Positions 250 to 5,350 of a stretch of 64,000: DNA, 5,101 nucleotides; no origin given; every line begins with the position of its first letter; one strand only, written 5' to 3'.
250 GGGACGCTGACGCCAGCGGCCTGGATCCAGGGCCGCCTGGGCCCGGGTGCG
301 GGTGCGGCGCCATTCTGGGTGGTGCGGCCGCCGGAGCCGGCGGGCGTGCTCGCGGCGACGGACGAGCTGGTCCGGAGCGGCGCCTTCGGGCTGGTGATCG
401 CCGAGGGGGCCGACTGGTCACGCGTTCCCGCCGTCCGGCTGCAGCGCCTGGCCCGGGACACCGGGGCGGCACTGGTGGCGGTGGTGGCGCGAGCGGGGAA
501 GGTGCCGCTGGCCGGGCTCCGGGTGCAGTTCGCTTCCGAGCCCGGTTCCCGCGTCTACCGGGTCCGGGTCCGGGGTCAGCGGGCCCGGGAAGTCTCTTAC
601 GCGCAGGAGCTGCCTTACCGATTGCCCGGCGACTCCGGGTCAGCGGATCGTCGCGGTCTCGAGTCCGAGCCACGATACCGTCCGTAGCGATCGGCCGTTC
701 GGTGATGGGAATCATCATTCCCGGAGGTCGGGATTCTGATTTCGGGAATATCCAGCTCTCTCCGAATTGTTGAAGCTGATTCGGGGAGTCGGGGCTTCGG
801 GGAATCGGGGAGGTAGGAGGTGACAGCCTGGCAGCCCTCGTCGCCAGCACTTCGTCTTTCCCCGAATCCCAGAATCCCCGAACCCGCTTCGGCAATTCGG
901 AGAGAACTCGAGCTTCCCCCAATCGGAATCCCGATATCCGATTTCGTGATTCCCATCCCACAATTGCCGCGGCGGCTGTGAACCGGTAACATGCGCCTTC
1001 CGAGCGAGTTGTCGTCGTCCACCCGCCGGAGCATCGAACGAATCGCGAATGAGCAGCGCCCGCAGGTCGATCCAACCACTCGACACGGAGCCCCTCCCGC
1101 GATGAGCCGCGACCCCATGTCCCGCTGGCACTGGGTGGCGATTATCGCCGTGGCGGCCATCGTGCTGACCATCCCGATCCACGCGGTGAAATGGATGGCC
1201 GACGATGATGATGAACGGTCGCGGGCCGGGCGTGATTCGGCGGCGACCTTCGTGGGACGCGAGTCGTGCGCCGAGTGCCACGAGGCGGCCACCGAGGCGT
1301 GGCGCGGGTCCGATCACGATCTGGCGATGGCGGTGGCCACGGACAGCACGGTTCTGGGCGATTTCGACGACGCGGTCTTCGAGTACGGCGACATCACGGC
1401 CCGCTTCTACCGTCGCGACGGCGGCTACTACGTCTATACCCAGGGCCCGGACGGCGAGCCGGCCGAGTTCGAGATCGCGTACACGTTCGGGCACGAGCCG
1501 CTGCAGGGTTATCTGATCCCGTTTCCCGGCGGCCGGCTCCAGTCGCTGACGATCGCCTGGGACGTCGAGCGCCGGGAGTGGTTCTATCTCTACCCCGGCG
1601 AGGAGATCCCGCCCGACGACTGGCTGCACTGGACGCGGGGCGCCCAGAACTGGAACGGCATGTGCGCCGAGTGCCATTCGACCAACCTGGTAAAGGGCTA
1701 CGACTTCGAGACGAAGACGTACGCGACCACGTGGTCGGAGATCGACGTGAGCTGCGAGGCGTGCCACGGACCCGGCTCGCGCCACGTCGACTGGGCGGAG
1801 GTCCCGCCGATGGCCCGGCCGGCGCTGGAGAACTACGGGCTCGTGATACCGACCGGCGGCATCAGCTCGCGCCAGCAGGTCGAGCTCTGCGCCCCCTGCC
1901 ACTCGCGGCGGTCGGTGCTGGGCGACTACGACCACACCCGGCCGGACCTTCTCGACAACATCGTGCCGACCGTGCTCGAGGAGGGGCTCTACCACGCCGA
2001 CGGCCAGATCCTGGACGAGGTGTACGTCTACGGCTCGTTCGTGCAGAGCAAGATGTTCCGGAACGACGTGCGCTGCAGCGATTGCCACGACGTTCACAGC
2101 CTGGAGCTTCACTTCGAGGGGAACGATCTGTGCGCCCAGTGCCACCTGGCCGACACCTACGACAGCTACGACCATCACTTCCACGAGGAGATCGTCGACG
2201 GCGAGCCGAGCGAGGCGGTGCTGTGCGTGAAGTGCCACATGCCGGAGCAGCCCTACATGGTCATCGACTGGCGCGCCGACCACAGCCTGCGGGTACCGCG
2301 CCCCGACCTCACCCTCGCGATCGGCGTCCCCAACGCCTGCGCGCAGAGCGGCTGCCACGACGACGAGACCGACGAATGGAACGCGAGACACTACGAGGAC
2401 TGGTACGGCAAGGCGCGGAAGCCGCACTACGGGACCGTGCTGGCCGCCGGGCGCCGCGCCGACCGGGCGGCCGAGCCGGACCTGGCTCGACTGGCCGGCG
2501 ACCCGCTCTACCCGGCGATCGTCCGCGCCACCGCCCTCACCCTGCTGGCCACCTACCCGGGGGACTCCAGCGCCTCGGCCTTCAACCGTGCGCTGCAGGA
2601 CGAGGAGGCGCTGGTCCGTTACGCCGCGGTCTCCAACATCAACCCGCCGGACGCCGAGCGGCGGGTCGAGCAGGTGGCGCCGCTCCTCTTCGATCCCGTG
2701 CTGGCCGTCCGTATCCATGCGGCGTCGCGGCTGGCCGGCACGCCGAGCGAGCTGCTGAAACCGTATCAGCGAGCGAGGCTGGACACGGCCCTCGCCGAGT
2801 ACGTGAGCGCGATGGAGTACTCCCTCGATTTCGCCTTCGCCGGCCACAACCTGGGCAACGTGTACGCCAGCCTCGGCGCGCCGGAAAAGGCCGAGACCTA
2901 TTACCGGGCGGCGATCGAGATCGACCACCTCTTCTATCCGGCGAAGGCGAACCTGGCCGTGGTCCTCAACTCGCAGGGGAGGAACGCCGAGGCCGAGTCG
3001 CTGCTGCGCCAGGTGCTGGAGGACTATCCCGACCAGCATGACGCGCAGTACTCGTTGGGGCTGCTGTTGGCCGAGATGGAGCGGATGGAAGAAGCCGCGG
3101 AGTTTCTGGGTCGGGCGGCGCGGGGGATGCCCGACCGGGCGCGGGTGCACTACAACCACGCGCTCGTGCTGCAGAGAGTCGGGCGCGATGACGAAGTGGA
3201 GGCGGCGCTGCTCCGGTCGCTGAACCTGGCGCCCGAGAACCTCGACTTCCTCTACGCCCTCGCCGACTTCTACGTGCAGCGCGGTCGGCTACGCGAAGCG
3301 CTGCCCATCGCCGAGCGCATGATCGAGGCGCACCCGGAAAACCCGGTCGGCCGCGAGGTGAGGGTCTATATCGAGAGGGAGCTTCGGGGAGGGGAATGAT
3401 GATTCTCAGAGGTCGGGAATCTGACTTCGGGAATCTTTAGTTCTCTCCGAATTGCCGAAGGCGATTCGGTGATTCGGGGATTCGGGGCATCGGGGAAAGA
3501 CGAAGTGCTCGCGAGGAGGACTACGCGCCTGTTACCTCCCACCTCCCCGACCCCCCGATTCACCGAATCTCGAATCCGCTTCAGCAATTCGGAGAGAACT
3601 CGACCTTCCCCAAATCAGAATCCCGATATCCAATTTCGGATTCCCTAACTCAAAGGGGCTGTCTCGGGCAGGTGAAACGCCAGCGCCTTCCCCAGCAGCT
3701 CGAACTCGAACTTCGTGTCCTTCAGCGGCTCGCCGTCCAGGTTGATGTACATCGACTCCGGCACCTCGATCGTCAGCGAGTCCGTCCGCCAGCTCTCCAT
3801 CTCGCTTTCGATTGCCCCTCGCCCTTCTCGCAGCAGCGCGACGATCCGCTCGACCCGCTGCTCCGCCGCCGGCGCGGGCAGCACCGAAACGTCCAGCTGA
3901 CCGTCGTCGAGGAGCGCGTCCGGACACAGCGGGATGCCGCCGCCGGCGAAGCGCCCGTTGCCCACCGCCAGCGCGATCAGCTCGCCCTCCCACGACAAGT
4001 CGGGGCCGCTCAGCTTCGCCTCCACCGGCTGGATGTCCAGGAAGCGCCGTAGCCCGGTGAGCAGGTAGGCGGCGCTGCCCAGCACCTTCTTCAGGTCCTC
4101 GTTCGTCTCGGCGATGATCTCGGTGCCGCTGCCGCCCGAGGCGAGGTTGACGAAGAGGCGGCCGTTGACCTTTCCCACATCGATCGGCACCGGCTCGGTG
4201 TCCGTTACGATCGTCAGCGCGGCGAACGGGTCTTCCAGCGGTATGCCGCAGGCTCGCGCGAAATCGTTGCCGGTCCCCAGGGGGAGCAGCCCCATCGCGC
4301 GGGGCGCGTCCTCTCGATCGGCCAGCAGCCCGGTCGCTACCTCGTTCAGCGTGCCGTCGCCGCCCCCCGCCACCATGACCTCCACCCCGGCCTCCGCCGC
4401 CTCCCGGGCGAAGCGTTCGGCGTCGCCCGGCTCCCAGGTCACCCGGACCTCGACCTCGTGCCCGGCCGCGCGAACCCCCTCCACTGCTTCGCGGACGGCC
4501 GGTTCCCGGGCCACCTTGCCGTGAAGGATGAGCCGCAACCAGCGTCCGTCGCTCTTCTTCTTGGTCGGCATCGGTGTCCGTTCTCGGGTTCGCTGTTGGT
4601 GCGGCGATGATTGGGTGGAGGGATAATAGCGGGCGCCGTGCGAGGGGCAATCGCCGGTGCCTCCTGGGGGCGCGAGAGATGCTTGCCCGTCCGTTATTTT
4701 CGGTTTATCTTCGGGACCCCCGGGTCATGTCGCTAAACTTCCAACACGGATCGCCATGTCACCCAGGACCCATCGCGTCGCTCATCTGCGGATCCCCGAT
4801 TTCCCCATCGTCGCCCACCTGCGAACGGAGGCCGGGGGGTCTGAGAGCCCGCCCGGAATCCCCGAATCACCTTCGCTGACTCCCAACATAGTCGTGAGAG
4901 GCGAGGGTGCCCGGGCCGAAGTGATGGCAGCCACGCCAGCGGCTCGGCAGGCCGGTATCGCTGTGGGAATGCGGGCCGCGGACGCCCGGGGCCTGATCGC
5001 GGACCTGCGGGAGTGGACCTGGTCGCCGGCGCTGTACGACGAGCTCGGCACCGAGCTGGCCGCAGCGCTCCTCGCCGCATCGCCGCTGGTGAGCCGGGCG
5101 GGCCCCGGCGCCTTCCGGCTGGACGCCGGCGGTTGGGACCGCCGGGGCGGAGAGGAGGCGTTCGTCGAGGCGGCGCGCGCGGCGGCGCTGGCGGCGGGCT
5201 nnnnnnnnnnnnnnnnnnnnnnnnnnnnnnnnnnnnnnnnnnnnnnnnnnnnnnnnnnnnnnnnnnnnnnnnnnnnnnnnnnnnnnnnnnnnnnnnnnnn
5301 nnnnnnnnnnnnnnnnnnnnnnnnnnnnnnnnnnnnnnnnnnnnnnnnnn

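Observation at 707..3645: Two inverted copies of a ~250-bp nested palindrome bracket a single multihaem-cytochrome gene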

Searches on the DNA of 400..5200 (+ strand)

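Call 9: search_rna_families(source=window, start=400, end=5200, threshold=evalue, max_evalue=1)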
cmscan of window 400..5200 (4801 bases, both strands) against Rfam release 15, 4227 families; matches with E-value up to 1: 6.
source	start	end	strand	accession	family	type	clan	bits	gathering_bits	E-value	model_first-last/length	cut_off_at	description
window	739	922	-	RF04203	MIR1144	Gene; miRNA;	-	28.8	90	0.044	1-197/197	no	MIR1144 microRNA precursor family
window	791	879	+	RF00707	mir-197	Gene; miRNA;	-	24.4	74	0.73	1-75/75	no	mir-197 microRNA precursor family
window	777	888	-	RF03678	mir-3956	Gene; miRNA;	-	23.7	100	0.56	1-98/98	no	mir-3956 microRNA precursor family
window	3461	3571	-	RF04185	MIR2118_2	Gene; miRNA;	-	22.2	120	0.67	1-106/106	no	MIR2118_2 microRNA precursor family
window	782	886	-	RF04185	MIR2118_2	Gene; miRNA;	-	21.9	120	0.79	1-106/106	no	MIR2118_2 microRNA precursor family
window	5014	5079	-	RF01057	SAH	Cis-reg; riboswitch;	-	21.7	37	0.76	1-78/78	no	SAH (S-adenosyl-L-homocysteine) riboswitch aptamer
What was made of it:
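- On Known RNA family (Rfam 15): The best hits are generic miRNA-precursor hairpin models at 22-29 bits, against thresholds of 74-120 (call 9).
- No Rfam family comes near threshold (call 9).
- Tried and rejected: Rfam search of 400-5200 at E <= 1: only sub-threshold miRNA-hairpin models (call 9).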

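Call 54: search_dna_similar(query=window:700-962:+, collection=plasmids, mode=distant, max_evalue=0.001, max_rows=10)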
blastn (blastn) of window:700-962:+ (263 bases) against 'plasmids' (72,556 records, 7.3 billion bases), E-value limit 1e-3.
No match.

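Call 55: search_dna_similar(query=window:700-962:+, collection=phages, mode=distant, max_evalue=0.001, max_rows=10)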
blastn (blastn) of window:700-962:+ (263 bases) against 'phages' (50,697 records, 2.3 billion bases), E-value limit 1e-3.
No match.
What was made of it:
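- Tried and rejected: Plasmids and phages with blastn: no match (calls 54, 55).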
